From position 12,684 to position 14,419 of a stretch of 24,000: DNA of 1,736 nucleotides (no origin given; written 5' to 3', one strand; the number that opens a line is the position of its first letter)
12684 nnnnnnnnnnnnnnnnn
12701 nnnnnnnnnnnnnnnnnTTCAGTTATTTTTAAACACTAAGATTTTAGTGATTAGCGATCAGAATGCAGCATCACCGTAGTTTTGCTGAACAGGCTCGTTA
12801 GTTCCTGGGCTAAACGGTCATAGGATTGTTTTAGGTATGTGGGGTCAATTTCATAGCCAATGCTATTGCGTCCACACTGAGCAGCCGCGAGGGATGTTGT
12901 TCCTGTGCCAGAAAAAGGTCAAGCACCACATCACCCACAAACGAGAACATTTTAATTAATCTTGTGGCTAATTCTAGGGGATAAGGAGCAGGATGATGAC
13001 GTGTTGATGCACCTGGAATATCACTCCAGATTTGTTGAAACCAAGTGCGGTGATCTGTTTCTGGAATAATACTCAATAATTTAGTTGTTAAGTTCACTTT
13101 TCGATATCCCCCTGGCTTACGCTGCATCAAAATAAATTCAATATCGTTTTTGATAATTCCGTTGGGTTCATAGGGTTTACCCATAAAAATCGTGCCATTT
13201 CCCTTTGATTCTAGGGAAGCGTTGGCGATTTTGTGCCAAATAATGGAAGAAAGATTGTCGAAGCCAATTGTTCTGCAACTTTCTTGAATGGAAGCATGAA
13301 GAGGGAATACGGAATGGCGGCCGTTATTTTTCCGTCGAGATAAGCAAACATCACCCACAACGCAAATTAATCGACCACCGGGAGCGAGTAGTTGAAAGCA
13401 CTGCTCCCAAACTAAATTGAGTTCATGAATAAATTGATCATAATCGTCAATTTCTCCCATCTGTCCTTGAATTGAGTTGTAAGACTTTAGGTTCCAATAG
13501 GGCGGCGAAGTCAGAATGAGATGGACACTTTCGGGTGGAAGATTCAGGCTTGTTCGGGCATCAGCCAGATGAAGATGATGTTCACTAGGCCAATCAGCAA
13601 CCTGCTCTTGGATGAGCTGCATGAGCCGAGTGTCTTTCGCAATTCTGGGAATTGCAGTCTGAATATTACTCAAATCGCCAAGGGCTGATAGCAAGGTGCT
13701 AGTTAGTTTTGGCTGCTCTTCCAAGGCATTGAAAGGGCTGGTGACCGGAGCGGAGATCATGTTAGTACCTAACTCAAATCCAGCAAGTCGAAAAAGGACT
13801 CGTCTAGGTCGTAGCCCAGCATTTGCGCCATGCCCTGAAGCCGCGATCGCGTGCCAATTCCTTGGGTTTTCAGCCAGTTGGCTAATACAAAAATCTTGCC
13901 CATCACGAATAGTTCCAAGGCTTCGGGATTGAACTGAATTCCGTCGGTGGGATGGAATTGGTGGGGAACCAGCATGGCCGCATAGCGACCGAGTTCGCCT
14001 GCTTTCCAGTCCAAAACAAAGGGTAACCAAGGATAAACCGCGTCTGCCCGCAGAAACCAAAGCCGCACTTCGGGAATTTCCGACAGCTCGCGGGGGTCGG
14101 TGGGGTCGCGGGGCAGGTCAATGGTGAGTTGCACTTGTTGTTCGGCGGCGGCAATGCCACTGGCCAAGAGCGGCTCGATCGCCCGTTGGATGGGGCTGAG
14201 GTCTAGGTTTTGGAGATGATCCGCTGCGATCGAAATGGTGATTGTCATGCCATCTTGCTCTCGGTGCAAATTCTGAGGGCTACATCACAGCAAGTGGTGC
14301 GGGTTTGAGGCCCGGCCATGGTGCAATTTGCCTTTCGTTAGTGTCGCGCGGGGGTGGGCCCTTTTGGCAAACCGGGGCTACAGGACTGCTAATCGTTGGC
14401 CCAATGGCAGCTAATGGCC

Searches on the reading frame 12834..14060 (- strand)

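Call 58: search_protein_families(library=pfam, proteins=[window:12834-14060:-], max_evalue=0.01)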
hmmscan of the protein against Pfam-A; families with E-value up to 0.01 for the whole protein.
window:12834-14060:- (409 aa): 1 family
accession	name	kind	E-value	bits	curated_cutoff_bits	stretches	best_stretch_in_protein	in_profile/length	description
PF01555.25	N6_N4_Mtase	-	2.5e-22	80.4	26.7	1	179-384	1-190/221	DNA methylase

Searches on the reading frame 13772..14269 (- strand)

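Call 58: search_protein_families(library=pfam, proteins=[window:13772-14269:-], max_evalue=0.01)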
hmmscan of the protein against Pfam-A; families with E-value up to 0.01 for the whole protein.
window:13772-14269:- (166 aa): 1 family
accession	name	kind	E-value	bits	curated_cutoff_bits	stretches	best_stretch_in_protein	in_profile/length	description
PF08847.16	Crr6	-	1.5e-70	236.1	25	1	15-162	2-150/150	Chlororespiratory reduction 6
